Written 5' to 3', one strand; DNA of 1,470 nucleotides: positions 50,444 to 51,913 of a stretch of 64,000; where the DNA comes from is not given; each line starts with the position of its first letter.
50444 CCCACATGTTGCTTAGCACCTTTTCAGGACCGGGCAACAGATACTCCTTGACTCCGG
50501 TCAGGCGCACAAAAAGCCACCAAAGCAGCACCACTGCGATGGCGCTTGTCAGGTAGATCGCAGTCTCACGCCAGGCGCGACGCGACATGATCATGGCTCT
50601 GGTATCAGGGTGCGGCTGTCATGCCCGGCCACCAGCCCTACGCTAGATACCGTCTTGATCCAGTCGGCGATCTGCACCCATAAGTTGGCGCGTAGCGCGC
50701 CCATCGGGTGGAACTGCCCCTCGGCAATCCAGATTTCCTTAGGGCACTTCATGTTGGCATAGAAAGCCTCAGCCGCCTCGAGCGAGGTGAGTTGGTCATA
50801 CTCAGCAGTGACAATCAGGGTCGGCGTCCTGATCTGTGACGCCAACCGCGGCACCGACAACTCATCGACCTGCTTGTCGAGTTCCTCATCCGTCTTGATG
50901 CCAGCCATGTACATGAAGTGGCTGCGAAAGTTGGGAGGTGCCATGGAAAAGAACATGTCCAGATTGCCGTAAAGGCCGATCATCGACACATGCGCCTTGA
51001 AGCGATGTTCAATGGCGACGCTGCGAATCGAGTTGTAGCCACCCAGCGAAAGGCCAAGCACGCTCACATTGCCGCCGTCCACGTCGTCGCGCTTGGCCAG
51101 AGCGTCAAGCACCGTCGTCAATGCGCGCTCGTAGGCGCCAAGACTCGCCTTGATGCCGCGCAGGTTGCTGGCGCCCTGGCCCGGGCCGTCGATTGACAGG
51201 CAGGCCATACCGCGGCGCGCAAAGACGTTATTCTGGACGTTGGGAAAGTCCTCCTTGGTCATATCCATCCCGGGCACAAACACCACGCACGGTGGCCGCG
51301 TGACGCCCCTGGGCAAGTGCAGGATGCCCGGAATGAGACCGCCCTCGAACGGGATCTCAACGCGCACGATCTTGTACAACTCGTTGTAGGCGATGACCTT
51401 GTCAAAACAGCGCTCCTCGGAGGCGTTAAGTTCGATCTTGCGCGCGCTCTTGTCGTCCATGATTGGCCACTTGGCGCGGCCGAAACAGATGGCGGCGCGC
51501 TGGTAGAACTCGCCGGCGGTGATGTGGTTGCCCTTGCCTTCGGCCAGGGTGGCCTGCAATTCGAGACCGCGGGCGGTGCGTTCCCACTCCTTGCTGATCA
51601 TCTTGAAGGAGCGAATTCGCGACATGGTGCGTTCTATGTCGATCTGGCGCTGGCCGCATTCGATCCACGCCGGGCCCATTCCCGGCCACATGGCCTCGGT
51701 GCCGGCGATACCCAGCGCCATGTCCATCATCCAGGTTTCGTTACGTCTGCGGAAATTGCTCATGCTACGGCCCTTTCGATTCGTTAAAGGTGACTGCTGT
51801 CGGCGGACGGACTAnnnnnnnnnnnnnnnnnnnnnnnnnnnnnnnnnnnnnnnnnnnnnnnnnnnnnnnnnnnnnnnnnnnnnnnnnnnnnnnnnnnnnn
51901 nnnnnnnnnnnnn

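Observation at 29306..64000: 35-kb catabolic island of C-N hydrolases, Mo-hydroxylases and NMT1-type transporters that matches no pathway I know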

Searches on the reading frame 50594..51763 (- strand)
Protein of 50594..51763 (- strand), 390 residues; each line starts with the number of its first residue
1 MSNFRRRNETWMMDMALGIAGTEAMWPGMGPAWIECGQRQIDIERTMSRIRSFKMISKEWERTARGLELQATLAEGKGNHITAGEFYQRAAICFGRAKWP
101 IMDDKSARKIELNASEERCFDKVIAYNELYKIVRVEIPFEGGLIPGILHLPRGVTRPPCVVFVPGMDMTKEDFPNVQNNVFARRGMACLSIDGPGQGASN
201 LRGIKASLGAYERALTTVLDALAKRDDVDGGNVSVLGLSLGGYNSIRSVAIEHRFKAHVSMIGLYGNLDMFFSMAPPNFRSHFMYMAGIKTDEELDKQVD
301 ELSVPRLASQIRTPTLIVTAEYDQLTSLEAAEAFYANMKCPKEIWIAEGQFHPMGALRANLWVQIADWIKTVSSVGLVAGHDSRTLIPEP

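Call 6: search_protein_families(library=pfam, proteins=[window:50594-51763:-], max_evalue=0.00001)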
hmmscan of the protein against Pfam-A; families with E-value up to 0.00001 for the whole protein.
window:50594-51763:- (390 aa): 5 families
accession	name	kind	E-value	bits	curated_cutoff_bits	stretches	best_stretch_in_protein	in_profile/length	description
PF06500.17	FrsA-like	-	1.8e-14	53.8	22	1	60-261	99-296/414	Esterase FrsA-like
PF12146.15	Hydrolase_4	-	2.2e-11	44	27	0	159-249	6-94/239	Serine aminopeptidase, S33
PF12697.13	Abhydrolase_6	-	2.6e-08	35.2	26.3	1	160-382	1-176/217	Alpha/beta hydrolase family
PF00326.27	Peptidase_S9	-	6.4e-08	32.8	22.6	1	179-339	8-171/213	Prolyl oligopeptidase family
PF05448.18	AXE1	-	4.8e-07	29.3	21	0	218-355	163-306/321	Acetyl xylan esterase (AXE1)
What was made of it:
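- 50591..51763 (-): g22 FrsA-like alpha/beta hydrolase embedded in the ABC operon; predicted C-C (retro-Claisen) hydrolase; core gene. Pfam FrsA-like (call 6).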

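Call 17: find_homologous_proteins(query=window:50594-51763:-, max_evalue=1e-10)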
Query window:50594-51763:- (390 aa): 180 proteins with E <= 1e-10 among 8000 candidates; the best 120 are listed.
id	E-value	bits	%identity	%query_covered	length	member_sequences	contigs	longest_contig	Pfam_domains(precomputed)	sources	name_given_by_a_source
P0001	2.2e-262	888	99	100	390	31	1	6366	PF00326.28,PF06500.18,PF05448.19,PF12697.14,PF12146.16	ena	-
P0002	2.6e-207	707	77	100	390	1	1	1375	PF00326.28,PF06500.18,PF05448.19,PF12697.14,PF12146.16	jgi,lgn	-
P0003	6.3e-203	692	76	100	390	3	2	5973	PF00326.28,PF06500.18,PF05448.19,PF12697.14,PF12146.16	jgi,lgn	jgi:alpha-beta hydrolase superfamily lysophospholipase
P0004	2.3e-202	690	76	100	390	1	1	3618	PF06500.18,PF05448.19,PF12697.14,PF12146.16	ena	-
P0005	8.8e-201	685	76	99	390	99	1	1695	PF00326.28,PF06500.18,PF05448.19,PF12697.14,PF00561.27,PF12146.16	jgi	jgi:alpha-beta hydrolase superfamily lysophospholipase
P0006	6.1e-200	682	74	100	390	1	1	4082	PF00326.28,PF06500.18,PF05448.19,PF12697.14,PF12146.16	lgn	-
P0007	3.0e-197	673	73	100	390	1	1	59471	PF00326.28,PF06500.18,PF05448.19,PF12697.14,PF12146.16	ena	-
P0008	1.6e-194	664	73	100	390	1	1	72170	PF02129.25,PF06500.18,PF05448.19,PF12697.14,PF00561.27,PF12146.16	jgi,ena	jgi:pimeloyl-ACP methyl ester carboxylesterase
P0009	2.1e-191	654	72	100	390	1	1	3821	PF06500.18,PF05448.19,PF12697.14,PF00561.27,PF12146.16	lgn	-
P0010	6.7e-171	587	72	92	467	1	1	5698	PF02129.25,PF00326.28,PF06500.18,PF05448.19,PF12697.14,PF00561.27,PF12146.16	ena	-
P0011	1.8e-158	546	76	78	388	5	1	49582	PF06500.18,PF12697.14,PF12146.16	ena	-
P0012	2.9e-151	522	59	99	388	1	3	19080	PF02129.25,PF00326.28,PF06500.18,PF05448.19,PF12697.14,PF00561.27,PF12146.16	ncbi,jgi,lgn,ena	-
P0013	1.4e-94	335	43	99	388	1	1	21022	PF02129.25,PF00326.28,PF06500.18,PF05448.19,PF12146.16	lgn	-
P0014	9.8e-93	329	43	97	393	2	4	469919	PF02129.25,PF00326.28,PF06500.18,PF05448.19,PF12146.16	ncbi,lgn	-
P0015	5.9e-88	314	40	98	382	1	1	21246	PF02129.25,PF00326.28,PF06500.18,PF05448.19,PF12146.16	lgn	-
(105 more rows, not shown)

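Call 18: find_encoding_contigs(protein=P0008, flank=10000, max_places=2)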
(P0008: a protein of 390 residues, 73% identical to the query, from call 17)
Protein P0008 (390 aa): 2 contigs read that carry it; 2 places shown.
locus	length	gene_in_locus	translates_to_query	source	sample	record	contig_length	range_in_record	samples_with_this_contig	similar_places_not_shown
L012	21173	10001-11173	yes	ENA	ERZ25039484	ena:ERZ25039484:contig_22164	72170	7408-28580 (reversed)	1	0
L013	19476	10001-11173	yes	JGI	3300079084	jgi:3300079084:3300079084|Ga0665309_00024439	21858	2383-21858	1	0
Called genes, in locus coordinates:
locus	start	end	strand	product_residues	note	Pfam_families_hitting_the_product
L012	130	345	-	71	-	-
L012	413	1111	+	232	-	PF00296:Bac_luciferase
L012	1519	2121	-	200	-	PF03401:TctC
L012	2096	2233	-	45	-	-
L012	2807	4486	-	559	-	PF02776:TPP_enzyme_N, PF00205:TPP_enzyme_M, PF02775:TPP_enzyme_C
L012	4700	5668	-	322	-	PF03401:TctC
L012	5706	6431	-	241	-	PF00857:Isochorismatase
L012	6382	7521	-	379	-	PF04909:Amidohydro_2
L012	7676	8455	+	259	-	PF01738:DLH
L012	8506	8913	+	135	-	PF02627:CMD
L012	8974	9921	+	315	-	PF09084:NMT1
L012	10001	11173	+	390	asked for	PF06500:FrsA-like, PF02129:Peptidase_S15 (faint), PF05448:AXE1 (faint), PF00561:Abhydrolase_1 (faint), PF12146:Hydrolase_4 (faint), PF12697:Abhydrolase_6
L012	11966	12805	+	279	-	PF00005:ABC_tran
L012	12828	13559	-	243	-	PF00392:GntR, PF07729:FCD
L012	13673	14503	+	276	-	PF00795:CN_hydrolase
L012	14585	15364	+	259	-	PF00378:ECH_1, PF16113:ECH_2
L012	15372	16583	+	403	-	PF02515:CoA_transf_3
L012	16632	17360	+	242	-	PF00561:Abhydrolase_1, PF12146:Hydrolase_4, PF12697:Abhydrolase_6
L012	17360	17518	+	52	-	-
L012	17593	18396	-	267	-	PF00106:adh_short, PF08659:KR, PF13561:adh_short_C2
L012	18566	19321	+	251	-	-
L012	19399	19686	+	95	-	-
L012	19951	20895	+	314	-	PF02668:TauD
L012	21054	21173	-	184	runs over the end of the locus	PF01047:MarR, PF12802:MarR_2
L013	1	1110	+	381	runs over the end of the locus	PF00296:Bac_luciferase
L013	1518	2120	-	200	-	PF03401:TctC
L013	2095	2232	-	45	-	-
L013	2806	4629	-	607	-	PF02776:TPP_enzyme_N, PF00205:TPP_enzyme_M, PF02775:TPP_enzyme_C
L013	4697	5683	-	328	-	PF03401:TctC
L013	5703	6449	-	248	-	PF00857:Isochorismatase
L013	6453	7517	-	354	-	PF04909:Amidohydro_2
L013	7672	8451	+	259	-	PF01738:DLH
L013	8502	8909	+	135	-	PF02627:CMD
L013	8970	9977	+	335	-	PF09084:NMT1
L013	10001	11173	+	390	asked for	PF06500:FrsA-like, PF02129:Peptidase_S15 (faint), PF05448:AXE1 (faint), PF00561:Abhydrolase_1 (faint), PF12146:Hydrolase_4 (faint), PF12697:Abhydrolase_6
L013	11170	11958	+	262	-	PF00528:BPD_transp_1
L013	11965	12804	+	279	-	PF00005:ABC_tran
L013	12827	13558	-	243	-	PF00392:GntR, PF07729:FCD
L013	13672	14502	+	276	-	PF00795:CN_hydrolase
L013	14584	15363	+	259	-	PF00378:ECH_1, PF16113:ECH_2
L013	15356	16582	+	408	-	PF02515:CoA_transf_3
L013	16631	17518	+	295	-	PF00561:Abhydrolase_1, PF12146:Hydrolase_4, PF12697:Abhydrolase_6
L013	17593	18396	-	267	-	PF00106:adh_short, PF08659:KR, PF13561:adh_short_C2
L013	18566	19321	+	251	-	-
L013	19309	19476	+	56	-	?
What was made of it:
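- A related core lies beside a luciferase-like monooxygenase and a TauD dioxygenase (call 18). A TctC carboxylate-binding protein replaces the NMT1_2 protein in L012 (call 18).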

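Call 19: find_encoding_contigs(protein=P0012, flank=10000, max_places=2)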
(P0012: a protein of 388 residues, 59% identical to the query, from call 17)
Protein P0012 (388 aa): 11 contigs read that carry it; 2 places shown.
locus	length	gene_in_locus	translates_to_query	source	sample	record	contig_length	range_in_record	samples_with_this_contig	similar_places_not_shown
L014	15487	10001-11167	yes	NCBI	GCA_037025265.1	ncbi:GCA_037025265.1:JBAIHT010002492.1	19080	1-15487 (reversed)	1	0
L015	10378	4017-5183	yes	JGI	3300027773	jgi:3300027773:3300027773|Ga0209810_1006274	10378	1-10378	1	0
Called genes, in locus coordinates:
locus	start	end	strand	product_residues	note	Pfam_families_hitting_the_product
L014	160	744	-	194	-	PF08281:Sigma70_r4_2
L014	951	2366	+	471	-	PF00206:Lyase_1, PF10415:FumaraseC_C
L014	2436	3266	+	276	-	PF01925:TauE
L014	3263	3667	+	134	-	PF07843:DUF1634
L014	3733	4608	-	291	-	PF02900:LigB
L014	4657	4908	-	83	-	PF07746:LigA (weak)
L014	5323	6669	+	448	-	PF05697:Trigger_N, PF00254:FKBP_C (weak), PF05698:Trigger_C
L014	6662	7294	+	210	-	PF00574:CLP_protease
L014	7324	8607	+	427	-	PF06689:zf-C4_ClpX, PF01078:Mg_chelatase (faint), PF05496:RuvB_N (weak), PF00004:AAA, PF07724:AAA_2, PF07728:AAA_5 (weak), PF10431:ClpB_D2-small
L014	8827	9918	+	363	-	PF13379:NMT1_2 (weak), PF16868:NMT1_3 (weak), PF09084:NMT1, PF12974:Phosphonate-bd (weak)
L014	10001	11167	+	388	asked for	PF06500:FrsA-like, PF02129:Peptidase_S15 (faint), PF00561:Abhydrolase_1 (faint), PF12146:Hydrolase_4 (weak), PF12697:Abhydrolase_6, PF00326:Peptidase_S9, PF05448:AXE1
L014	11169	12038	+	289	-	PF00528:BPD_transp_1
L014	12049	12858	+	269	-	PF13191:AAA_16 (weak), PF00005:ABC_tran, PF13304:AAA_21 (faint)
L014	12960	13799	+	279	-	PF13030:DUF3891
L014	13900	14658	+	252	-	PF23441:SDR, PF00106:adh_short, PF08659:KR, PF13561:adh_short_C2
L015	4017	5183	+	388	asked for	PF06500:FrsA-like, PF02129:Peptidase_S15 (faint), PF00561:Abhydrolase_1 (faint), PF12146:Hydrolase_4 (weak), PF12697:Abhydrolase_6, PF00326:Peptidase_S9, PF05448:AXE1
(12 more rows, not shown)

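Call 20: find_encoding_contigs(protein=P0014, flank=10000, max_places=2)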
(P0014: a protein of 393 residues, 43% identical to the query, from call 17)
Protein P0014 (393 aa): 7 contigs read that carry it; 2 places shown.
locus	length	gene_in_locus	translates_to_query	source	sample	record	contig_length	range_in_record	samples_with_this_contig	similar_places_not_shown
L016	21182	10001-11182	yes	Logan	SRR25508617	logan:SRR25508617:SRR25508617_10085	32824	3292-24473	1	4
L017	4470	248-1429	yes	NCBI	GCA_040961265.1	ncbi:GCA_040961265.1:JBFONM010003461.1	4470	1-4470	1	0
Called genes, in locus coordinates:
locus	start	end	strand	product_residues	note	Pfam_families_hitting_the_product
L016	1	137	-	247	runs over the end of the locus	PF02517:Rce1-like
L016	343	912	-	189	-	PF06559:DCD_N, PF22769:DCD, PF22569:DCD_C, PF00692:dUTPase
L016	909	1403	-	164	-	PF22811:Zn_ribbon_NrdR, PF03477:ATP-cone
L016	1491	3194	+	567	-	PF00753:Lactamase_B, PF23023:Anti-Pycsar_Apyc1, PF12706:Lactamase_B_2, PF22505:RNase_J_b_CASP, PF07521:RMMBL, PF17770:RNase_J_C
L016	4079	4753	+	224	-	PF00857:Isochorismatase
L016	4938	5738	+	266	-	PF09339:HTH_IclR, PF25213:HVO_A0261_N (faint), PF01614:IclR_C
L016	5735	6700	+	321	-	PF01557:FAA_hydrolase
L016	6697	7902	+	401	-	PF02771:Acyl-CoA_dh_N, PF02770:Acyl-CoA_dh_M, PF00441:Acyl-CoA_dh_1, PF08028:Acyl-CoA_dh_2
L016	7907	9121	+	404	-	PF02515:CoA_transf_3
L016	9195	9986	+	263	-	PF00378:ECH_1, PF16113:ECH_2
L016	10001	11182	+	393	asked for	PF06500:FrsA-like, PF05448:AXE1 (faint), PF02129:Peptidase_S15 (faint), PF12146:Hydrolase_4 (weak), PF00326:Peptidase_S9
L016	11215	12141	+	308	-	PF00005:ABC_tran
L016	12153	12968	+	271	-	PF00528:BPD_transp_1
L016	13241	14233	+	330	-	PF09084:NMT1, PF12974:Phosphonate-bd, PF16868:NMT1_3 (faint)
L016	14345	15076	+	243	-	PF00378:ECH_1, PF16113:ECH_2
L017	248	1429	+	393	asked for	PF06500:FrsA-like, PF05448:AXE1 (faint), PF02129:Peptidase_S15 (faint), PF12146:Hydrolase_4 (weak), PF00326:Peptidase_S9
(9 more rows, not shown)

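Call 22: find_related_loci(query=A1, collection=genome_contigs, flank=10000)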
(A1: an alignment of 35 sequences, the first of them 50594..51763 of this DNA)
Query A1 (390 aa) in genome_contigs; peptide patterns used: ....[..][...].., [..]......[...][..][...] (x = any residue, [..] = any of these).
598 stretches matched a pattern (row limit reached: there are more); 562 encode a relative of the query (tblastn E <= 1e-3); the best 80 are kept; 80 distinct loci.
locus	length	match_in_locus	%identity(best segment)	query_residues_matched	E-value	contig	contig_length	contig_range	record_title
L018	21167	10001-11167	77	1-389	0e+0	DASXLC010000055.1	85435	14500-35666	MAG TPA_asm: Pseudolabrys sp. isolate SMAG_U5292 k141_1901695, whole genome shotgun sequence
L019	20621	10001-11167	77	1-389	0e+0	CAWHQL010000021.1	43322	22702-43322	MAG: uncultured Alphaproteobacteria bacterium isolate MFD06526.bin.1.2 genome assembly, contig: contig_7804, whole genom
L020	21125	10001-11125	39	2-382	8e-88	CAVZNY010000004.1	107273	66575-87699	MAG: uncultured delta proteobacterium isolate MFD02979.bin.2.8 genome assembly, contig: contig_13045, whole genome shotg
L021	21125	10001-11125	38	2-382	2e-84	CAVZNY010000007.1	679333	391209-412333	MAG: uncultured delta proteobacterium isolate MFD02979.bin.2.8 genome assembly, contig: contig_14534, whole genome shotg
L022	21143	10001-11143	38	1-384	3e-82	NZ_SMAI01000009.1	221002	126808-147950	Aquabacter spiritensis strain DSM 9035 Ga0244660_109, whole genome shotgun sequence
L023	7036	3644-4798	38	1-388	2e-81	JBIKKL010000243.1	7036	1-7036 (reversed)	MAG: Burkholderiales bacterium isolate ME2014-07-24_3300043772_group5_bin326 Rohwer_bin2396_scaffold_19724_c1, whole gen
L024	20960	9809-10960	38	1-387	1e-80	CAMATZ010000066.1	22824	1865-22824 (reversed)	MAG: Bordetella parapertussis isolate MaH-04nov19-207 genome assembly, contig: MaH-04nov19-C5602, whole genome shotgun s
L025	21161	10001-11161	36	1-388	5e-81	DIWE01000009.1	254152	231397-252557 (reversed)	MAG TPA_asm: Clostridiales bacterium UBA6114 UBA6114_contig_9606, whole genome shotgun sequence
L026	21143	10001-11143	37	1-384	6e-81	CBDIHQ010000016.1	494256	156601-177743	MAG: Aquabacter sp. isolate 7e7a62fc-4913-440f-9684-c98570a3fd34 genome assembly, contig: contig_16, whole genome shotgu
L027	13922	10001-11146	38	1-385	2e-80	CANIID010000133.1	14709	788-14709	MAG: Betaproteobacteria bacterium isolate RE-9nov16-207 genome assembly, contig: RE-9nov16-C9230, whole genome shotgun s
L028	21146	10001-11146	38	1-385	7e-80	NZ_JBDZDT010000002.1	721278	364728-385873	Aquabacter sp. CN5-332 contig2, whole genome shotgun sequence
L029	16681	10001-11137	37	6-388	7e-80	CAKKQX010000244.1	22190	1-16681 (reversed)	Burkholderiales bacterium isolate Hainich-H32-bin046-1 genome assembly, contig: H32-bin046_1_Hain_H32_02um_R1_1073_lengt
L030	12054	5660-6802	38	1-384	3e-79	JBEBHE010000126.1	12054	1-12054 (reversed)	MAG: Burkholderiales bacterium isolate ATF_14 NODE_2637_length_12054_cov_5.387955, whole genome shotgun sequence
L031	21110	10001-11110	37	6-377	5e-79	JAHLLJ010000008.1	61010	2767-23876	MAG: Deltaproteobacteria bacterium isolate MAG101 NODE_1327_length_61010_cov_187.510672, whole genome shotgun sequence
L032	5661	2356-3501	39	6-384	3e-79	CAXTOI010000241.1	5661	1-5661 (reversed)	MAG TPA_asm: uncultured Novosphingobium sp. isolate public_SRR14722173_metawrap_bin.1 genome assembly, contig: public_SR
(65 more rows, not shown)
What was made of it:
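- The closest genomes are a Pseudolabrys sp. MAG and an alphaproteobacterial MAG (call 22).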

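Call 26: search_protein_families(library=ncbifam, proteins=[window:50594-51763:-], max_evalue=1e-10)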
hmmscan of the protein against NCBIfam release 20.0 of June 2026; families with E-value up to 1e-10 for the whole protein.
window:50594-51763:- (390 aa): 1 family
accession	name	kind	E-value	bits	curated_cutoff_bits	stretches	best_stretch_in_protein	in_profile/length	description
NF003460.0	PRK05077.1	equivalog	9.6e-17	60.8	477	1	59-261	100-296/414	esterase FrsA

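Call 30: search_solved_structures(query=window:50594-51763:-, max_evalue=0.001, show_alignments=1)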
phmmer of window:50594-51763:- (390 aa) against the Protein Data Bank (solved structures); distinct sequences matched with E-value up to 0.001: 12.
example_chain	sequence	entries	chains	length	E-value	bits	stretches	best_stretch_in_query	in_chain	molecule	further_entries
2jbw_A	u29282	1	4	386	6.9e-24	87.9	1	60-326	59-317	2,6-DIHYDROXY-PSEUDO-OXYNICOTINE HYDROLASE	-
6hxa_A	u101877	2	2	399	1.8e-10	43.7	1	75-370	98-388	AntI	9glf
8qbh_A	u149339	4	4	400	1.8e-10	43.7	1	75-370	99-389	Photorhabdus luminescens subsp. laumondii TTO1 complete genome segment 15/17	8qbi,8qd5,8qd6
3mve_A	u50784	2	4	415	3.2e-10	42.9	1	59-259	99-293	UPF0255 protein VV1_0328 | UPF0255 protein frsA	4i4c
3our_A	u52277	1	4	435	3.6e-10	42.7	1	59-259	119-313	UPF0255 protein VV1_0328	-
3fnb_A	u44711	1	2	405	4.5e-08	35.8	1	92-271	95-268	Acylaminoacyl peptidase SMU_737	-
8qd1_A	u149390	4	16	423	4.5e-07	32.5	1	62-254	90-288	Pigment biosynthesis protein yellowish-green 1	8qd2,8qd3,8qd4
8qd7_A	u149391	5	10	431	9.9e-07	31.4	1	70-264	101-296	Yellowish-green 1-like protein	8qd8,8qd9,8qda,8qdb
7qjm_A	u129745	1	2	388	6.2e-06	28.8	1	142-261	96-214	alpha/beta-hydrolase (202)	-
9pjb_A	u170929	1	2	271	5.5e-05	25.6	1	140-378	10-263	MHETase MHT043-5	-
8b4u_A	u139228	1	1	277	0.00038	22.9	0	137-376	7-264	Alpha/beta hydrolase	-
6lzh_A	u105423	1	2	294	0.00092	21.6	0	155-264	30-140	GrgF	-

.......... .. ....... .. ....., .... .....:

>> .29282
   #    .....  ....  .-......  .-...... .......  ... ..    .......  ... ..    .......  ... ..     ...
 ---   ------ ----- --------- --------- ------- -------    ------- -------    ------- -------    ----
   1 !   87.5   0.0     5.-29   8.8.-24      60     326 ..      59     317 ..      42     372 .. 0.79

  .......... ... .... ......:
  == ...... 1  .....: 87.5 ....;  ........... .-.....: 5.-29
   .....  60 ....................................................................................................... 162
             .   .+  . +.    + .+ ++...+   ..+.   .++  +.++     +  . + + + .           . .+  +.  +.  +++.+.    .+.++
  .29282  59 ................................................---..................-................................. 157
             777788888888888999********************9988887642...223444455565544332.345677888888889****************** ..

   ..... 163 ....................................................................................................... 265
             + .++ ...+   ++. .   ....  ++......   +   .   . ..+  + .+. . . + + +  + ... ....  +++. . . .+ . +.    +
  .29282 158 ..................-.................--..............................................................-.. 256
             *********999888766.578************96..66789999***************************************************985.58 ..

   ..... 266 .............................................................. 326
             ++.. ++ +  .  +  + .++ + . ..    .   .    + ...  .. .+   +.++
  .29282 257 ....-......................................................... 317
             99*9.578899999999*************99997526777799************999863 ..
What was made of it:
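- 50591..51763 (-): Closest structures are 2,6-dihydroxypseudooxynicotine hydrolase 2jbw (E 7e-24), AntI and Ayg1 (call 30).
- On Nicotine pyridine pathway (pAO1): The closest solved structure is 2jbw, but the match is only E 7e-24 over residues 60-326 (call 30).
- Relatives of g22 include AntI and Ayg1, which shorten polyketide polyphenols (call 30).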
